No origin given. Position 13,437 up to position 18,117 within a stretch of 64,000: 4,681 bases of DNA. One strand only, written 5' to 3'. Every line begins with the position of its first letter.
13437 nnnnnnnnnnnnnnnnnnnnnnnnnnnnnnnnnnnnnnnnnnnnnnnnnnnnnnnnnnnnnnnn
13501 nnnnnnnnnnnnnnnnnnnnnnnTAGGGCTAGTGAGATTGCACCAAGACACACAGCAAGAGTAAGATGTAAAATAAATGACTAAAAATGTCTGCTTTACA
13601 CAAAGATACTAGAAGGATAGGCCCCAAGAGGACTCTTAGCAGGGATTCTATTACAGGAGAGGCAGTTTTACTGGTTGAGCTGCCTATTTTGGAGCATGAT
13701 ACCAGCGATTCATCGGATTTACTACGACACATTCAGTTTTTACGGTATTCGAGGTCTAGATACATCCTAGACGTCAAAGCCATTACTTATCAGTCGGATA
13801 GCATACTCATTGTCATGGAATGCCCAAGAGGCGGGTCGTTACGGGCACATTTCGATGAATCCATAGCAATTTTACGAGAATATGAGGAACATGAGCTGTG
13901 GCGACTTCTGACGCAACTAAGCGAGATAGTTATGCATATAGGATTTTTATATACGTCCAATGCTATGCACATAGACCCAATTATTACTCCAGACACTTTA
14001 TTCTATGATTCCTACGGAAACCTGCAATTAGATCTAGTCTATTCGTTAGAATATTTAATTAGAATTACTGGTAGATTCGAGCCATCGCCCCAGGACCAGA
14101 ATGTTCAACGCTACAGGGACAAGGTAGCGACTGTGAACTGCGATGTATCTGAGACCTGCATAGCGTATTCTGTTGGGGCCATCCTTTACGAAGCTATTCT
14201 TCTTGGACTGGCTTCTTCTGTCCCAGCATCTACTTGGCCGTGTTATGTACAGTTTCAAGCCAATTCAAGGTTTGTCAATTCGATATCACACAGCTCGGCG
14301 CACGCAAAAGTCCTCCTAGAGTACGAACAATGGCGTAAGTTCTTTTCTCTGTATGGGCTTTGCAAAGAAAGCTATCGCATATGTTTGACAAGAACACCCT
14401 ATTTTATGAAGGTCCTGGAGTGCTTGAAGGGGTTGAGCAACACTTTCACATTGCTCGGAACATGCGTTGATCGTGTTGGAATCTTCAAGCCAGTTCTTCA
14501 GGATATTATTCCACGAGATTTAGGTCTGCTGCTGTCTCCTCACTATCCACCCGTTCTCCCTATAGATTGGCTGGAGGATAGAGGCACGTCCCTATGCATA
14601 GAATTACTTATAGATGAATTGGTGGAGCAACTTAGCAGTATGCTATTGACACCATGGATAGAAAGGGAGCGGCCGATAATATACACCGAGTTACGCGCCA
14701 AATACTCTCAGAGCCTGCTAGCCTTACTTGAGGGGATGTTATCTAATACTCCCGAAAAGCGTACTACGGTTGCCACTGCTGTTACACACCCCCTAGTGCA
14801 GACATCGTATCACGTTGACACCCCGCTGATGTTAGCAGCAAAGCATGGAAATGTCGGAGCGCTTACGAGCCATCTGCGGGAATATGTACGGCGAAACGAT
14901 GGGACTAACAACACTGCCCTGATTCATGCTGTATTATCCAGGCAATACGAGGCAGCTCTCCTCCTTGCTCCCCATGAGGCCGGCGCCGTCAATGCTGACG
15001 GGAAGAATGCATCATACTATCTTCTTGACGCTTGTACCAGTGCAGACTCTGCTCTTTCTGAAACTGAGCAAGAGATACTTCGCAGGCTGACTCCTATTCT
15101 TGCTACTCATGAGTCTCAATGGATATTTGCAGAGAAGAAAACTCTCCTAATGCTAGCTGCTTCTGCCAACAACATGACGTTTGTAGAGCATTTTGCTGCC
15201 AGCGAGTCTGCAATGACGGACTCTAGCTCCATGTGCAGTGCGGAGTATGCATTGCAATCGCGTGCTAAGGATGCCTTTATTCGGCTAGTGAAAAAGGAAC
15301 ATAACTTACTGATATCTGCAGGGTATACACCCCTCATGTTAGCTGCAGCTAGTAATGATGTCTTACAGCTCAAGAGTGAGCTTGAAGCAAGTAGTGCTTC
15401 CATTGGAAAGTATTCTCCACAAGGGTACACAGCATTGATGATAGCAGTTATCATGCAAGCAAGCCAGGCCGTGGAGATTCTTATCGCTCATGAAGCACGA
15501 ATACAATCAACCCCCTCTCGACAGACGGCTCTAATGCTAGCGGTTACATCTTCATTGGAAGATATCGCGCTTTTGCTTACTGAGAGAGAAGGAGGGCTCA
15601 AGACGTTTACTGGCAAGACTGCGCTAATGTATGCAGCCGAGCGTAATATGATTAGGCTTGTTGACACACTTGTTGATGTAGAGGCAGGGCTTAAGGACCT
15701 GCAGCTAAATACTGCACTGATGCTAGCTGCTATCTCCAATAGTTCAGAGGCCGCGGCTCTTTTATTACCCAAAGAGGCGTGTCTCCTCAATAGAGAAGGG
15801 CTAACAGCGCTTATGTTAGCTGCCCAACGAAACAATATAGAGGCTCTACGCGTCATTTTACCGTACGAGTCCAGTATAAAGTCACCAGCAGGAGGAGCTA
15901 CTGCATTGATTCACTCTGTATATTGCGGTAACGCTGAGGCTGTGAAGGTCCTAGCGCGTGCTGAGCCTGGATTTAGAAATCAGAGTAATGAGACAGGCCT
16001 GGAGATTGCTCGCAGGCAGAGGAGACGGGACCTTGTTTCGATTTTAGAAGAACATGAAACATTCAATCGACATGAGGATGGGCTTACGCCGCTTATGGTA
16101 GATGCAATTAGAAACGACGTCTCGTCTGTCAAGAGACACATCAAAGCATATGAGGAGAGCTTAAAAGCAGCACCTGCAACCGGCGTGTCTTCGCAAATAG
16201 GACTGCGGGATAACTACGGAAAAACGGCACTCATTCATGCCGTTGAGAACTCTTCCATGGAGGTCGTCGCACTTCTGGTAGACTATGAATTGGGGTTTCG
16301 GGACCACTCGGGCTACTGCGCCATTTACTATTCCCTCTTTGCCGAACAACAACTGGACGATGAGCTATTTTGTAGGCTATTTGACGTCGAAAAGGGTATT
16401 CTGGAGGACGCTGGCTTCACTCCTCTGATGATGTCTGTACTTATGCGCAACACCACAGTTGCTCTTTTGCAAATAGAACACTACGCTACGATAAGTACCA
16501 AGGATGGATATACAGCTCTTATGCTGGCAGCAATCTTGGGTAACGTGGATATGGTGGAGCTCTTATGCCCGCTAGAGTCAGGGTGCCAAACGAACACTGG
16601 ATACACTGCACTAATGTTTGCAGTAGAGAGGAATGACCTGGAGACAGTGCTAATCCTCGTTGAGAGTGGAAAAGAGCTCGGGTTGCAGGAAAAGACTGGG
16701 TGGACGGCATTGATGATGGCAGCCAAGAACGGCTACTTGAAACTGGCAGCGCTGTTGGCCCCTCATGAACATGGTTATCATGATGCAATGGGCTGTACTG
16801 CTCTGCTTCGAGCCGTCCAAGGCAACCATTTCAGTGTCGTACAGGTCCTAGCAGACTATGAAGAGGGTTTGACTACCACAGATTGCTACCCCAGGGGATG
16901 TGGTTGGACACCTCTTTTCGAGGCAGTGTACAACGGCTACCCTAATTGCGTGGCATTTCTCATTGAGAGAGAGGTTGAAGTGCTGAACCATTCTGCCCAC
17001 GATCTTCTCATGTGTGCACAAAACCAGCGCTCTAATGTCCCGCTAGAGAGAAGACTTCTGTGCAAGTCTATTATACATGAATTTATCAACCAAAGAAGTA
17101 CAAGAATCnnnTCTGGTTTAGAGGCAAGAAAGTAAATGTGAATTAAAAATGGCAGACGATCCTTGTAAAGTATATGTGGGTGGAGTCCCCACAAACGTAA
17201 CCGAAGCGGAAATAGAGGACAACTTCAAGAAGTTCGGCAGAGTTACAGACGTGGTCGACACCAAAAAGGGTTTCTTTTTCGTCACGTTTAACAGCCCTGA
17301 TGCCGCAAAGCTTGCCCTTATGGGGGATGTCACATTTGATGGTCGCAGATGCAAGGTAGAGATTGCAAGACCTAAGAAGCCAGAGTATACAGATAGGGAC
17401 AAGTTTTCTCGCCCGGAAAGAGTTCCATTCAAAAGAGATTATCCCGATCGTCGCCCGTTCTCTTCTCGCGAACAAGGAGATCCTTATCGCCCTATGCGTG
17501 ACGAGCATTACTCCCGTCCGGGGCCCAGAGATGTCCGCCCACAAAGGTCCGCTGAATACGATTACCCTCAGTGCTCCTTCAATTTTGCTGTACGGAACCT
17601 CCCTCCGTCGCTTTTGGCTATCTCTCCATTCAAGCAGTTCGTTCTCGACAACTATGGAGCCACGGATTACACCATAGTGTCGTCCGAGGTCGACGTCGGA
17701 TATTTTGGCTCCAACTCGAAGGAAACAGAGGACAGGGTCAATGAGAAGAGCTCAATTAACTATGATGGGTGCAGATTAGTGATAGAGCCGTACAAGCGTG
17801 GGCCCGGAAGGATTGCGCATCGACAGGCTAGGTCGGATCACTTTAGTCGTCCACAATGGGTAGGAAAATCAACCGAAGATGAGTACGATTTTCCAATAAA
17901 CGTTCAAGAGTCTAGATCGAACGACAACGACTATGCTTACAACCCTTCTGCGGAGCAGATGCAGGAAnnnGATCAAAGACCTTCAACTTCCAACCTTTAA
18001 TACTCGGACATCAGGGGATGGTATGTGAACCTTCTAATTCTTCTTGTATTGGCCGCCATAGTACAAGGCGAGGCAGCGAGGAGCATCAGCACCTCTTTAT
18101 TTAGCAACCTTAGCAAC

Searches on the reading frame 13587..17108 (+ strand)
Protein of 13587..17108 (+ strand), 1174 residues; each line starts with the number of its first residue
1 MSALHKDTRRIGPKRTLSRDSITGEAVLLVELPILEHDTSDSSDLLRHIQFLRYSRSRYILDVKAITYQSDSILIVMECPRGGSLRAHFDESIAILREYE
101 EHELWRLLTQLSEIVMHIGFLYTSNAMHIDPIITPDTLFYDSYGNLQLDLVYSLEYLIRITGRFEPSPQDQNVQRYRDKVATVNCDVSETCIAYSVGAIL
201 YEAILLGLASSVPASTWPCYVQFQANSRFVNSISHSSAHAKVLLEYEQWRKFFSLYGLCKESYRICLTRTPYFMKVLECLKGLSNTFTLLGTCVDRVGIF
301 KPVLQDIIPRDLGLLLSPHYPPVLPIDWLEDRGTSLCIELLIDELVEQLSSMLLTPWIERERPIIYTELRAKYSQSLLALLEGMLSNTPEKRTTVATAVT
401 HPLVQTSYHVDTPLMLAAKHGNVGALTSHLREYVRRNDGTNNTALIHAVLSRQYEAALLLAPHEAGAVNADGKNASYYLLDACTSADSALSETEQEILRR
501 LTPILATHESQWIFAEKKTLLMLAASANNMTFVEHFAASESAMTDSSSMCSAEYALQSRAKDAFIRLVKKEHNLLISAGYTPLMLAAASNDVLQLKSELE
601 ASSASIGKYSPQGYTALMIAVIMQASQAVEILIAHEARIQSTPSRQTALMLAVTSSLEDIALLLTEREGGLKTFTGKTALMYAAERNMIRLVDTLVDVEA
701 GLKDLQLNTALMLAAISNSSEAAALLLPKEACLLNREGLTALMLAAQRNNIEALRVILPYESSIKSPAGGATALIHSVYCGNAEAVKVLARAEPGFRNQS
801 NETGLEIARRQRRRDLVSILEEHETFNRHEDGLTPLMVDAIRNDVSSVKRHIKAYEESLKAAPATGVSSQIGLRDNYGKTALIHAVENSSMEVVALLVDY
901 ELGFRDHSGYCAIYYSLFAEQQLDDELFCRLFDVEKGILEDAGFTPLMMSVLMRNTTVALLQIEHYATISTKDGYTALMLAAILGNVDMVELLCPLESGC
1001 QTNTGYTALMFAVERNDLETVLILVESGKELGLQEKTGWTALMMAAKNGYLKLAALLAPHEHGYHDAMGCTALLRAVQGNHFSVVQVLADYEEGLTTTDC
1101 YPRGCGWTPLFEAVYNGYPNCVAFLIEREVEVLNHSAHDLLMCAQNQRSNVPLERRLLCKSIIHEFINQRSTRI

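Call 23: search_protein_families(library=pfam, proteins=[window:13587-17108:+], max_evalue=0.001)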
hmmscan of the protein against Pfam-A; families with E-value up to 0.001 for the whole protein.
window:13587-17108:+ (1174 aa): 6 families
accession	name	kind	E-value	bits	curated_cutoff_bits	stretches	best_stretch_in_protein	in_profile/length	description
PF12796.13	Ank_2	-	4.4e-82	271.2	27.3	8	1009-1094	1-85/90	Ankyrin repeats (3 copies)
PF00023.36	Ank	-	1.6e-48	160.3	21.1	1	973-994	1-22/33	Ankyrin repeat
PF13606.12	Ank_3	-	5.6e-41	133.7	22.3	0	973-995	1-23/30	Ankyrin repeat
PF13857.12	Ank_5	-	1e-35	121.8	27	0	1000-1043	11-54/56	Ankyrin repeats (many copies)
PF13637.12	Ank_4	-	1.5e-35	120.9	22.7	1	1010-1057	2-49/50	Ankyrin repeats (many copies)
PF00069.31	Pkinase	-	1.3e-07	31.7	31.7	1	39-130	39-123/263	Protein kinase domain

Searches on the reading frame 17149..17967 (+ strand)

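Call 23: search_protein_families(library=pfam, proteins=[window:17149-17967:+], max_evalue=0.001)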
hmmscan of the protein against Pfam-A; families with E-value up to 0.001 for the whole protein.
window:17149-17967:+ (273 aa): 2 families
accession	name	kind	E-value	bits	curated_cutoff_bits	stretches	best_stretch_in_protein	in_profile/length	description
PF00076.28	RRM_1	-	5.5e-10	39.4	20.7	1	8-58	1-57/70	RNA recognition motif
PF16367.11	RRM_7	-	2.5e-07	31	27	1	6-33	2-29/94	RNA recognition motif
